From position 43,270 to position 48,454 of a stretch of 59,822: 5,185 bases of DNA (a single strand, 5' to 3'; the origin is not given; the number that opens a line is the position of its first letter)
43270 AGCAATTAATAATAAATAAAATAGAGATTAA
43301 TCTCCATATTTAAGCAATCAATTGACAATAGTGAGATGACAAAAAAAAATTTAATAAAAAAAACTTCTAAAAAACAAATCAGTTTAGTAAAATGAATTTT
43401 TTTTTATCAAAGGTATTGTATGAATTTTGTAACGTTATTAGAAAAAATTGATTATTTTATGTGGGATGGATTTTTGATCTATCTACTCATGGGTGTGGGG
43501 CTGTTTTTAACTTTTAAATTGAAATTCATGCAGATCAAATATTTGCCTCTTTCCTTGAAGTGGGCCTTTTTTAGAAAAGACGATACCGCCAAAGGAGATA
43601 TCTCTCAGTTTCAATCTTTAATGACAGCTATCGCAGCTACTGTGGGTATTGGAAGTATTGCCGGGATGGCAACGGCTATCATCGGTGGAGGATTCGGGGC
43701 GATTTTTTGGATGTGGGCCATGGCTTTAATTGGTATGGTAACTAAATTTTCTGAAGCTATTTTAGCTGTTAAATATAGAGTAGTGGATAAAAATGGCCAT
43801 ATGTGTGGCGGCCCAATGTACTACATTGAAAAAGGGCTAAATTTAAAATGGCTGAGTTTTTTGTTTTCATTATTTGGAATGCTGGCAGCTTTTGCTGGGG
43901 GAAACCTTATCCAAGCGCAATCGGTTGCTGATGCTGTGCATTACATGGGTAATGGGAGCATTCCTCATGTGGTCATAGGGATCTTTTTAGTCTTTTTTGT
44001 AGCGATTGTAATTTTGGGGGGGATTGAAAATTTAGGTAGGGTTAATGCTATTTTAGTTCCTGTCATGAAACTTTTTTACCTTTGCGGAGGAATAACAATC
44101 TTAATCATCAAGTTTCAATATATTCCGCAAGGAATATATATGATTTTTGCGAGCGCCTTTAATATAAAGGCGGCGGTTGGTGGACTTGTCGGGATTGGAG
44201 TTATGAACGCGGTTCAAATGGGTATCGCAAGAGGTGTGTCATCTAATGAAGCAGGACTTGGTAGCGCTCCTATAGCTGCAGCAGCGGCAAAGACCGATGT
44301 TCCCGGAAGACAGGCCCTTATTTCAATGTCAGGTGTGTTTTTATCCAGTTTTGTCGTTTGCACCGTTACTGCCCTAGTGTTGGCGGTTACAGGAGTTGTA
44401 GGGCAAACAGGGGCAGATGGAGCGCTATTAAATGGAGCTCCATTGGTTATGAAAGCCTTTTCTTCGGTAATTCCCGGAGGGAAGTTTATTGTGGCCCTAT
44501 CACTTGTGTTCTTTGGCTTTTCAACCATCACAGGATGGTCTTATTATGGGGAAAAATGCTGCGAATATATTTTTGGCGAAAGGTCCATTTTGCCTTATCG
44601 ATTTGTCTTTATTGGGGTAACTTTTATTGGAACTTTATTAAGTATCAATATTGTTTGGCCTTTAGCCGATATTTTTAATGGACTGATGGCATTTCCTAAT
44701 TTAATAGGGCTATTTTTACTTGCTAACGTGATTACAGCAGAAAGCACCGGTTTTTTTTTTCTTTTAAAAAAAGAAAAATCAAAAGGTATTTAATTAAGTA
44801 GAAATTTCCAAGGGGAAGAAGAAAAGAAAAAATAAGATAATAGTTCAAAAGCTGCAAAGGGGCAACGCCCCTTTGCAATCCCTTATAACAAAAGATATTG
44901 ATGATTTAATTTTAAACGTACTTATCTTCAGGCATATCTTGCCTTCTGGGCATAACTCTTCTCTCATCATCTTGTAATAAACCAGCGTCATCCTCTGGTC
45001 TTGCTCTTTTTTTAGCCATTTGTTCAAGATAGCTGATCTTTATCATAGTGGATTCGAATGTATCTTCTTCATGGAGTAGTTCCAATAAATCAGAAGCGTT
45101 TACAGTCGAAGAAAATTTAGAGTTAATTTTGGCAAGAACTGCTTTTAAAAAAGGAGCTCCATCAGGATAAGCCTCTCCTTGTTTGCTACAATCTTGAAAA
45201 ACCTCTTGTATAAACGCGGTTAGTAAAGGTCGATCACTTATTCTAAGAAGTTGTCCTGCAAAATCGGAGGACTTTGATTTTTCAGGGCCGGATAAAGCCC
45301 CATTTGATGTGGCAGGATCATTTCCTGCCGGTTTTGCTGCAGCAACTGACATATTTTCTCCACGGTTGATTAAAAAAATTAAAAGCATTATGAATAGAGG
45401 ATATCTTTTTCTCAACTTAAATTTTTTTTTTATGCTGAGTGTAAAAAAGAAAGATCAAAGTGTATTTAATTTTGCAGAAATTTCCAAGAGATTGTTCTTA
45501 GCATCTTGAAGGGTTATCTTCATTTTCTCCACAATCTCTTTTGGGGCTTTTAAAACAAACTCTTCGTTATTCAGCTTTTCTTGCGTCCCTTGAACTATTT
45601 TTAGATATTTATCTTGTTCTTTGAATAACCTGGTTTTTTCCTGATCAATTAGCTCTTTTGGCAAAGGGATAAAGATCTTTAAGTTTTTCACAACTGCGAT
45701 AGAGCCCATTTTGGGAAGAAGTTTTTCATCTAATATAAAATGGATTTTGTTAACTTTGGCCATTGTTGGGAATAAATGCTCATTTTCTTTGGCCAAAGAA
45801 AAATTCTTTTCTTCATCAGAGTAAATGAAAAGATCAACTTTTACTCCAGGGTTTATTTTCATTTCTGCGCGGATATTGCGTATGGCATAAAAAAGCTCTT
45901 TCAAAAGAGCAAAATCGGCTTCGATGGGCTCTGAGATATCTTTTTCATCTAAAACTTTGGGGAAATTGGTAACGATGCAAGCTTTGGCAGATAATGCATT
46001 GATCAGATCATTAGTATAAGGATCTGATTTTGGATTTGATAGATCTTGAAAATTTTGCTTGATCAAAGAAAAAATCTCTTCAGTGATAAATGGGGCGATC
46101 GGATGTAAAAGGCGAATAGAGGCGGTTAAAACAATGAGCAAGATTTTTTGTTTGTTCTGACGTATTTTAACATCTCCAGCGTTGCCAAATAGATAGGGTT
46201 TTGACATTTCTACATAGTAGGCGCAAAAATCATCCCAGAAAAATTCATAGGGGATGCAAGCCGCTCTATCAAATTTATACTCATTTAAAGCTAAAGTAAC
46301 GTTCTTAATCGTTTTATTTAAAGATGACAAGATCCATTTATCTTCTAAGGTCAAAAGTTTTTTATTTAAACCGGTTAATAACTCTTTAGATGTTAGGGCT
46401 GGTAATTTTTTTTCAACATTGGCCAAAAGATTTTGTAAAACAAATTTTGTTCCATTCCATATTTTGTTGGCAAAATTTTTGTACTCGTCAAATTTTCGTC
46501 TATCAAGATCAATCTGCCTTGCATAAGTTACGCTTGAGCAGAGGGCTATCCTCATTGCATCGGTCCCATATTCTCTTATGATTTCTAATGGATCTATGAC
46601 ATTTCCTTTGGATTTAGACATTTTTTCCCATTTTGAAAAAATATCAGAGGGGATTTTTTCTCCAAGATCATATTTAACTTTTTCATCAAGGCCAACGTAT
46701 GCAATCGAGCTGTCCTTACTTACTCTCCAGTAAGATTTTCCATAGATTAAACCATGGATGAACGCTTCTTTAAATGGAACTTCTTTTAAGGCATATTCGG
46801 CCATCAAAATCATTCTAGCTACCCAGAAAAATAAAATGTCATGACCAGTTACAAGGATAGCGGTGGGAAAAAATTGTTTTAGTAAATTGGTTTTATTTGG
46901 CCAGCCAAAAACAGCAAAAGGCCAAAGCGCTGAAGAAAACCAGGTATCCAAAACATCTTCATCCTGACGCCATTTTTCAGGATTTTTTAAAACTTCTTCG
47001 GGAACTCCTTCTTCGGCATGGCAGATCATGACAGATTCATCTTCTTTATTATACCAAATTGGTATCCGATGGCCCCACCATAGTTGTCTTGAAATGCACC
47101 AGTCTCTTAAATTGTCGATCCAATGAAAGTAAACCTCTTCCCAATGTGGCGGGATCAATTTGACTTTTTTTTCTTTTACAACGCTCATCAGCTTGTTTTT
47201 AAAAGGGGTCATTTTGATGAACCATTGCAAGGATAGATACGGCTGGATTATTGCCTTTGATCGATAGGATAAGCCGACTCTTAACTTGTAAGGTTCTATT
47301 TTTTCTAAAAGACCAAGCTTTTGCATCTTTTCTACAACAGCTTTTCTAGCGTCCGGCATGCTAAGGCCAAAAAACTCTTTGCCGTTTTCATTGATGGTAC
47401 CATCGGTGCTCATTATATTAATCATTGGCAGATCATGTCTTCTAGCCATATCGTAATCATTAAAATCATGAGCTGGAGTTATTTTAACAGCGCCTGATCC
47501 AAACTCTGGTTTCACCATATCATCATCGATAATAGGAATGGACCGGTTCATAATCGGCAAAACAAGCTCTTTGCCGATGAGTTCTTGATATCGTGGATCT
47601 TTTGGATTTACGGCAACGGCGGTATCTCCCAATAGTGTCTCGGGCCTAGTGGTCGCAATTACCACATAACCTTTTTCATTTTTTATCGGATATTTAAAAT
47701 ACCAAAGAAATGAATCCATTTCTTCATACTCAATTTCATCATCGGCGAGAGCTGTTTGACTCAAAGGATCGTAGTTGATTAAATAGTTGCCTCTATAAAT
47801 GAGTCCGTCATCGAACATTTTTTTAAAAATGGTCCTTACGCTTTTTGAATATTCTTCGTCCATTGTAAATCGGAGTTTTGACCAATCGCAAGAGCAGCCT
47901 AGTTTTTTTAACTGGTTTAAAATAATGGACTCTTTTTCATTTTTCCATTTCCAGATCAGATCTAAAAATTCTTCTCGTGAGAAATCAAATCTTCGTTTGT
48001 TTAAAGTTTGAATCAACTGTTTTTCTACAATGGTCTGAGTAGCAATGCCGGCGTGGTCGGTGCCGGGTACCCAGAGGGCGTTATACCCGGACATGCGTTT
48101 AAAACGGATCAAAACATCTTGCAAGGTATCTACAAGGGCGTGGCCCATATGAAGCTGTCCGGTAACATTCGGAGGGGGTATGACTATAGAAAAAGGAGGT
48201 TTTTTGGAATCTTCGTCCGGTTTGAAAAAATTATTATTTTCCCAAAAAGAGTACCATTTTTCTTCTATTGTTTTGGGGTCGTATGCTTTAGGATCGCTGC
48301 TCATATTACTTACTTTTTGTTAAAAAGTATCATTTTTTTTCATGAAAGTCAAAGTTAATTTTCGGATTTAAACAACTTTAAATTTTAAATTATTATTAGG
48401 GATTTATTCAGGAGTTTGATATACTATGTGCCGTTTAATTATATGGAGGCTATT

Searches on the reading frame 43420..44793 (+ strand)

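Call 56: search_protein_families(library=ncbifam, proteins=[window:43420-44793:+], max_evalue=0.00001)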
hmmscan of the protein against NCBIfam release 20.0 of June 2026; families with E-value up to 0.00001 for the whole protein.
window:43420-44793:+ (457 aa): 1 family
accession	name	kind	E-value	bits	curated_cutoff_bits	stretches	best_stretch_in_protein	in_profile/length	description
TIGR00835.1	agcS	subfamily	1.7e-138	462.1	272.65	1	17-441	3-420/424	amino acid carrier protein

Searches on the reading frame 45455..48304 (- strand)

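Call 56: search_protein_families(library=ncbifam, proteins=[window:45455-48304:-], max_evalue=0.00001)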
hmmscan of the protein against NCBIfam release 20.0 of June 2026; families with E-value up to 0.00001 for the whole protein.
window:45455-48304:- (949 aa): 16 families
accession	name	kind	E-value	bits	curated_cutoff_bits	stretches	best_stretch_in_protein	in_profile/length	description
NF004349.1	PRK05729.1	equivalog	0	1122.2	704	1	6-945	2-859/860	valine--tRNA ligase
TIGR00422.1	valS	equivalog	0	1016.9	612.1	2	5-530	2-529/863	valine--tRNA ligase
NF011492.0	PRK14900.1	equivalog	2e-270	900.1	1783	2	6-530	11-535/1044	valine--tRNA ligase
NF009687.0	PRK13208.1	equivalog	6.2e-170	567.1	738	2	5-531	7-538/801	valine--tRNA ligase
TIGR00392.1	ileS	equivalog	8.8e-107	358.3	621.4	3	6-235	4-245/861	isoleucine--tRNA ligase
NF000540.1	alt_ValS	exception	7.2e-95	318.6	900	2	12-532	8-579/827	valine--tRNA ligase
NF008957.0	PRK12300.1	subfamily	1.2e-66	225.4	677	3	9-235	5-239/946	leucine--tRNA ligase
NF040702.1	ileS_w_GNAT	exception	5.4e-60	203.1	1999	3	251-533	488-784/1100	isoleucine--tRNA ligase, N-acetyltransferase domain-containing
TIGR00396.1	leuS_bact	equivalog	2.2e-59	201.4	548.4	3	8-192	1-168/843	leucine--tRNA ligase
TIGR00395.1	leuS_arch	equivalog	9.2e-57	192.7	648.5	3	12-235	2-233/938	leucine--tRNA ligase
NF000258.1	MupB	exception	9.7e-54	182.6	1900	3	14-235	9-234/1033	mupirocin-resistant isoleucine--tRNA ligase MupB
NF000257.1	MupA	exception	3.1e-53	180.8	1900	3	556-747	580-760/1024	mupirocin-resistant isoleucine--tRNA ligase MupA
TIGR00398.1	metG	equivalog_domain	1.1e-29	103.5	336.35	2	560-753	326-506/530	methionine--tRNA ligase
NF008900.0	PRK12267.1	equivalog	4.1e-22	78.4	598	2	558-751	296-476/648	methionine--tRNA ligase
NF001100.0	PRK00133.1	equivalog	1.7e-20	73.1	587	2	560-757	329-511/676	methionine--tRNA ligase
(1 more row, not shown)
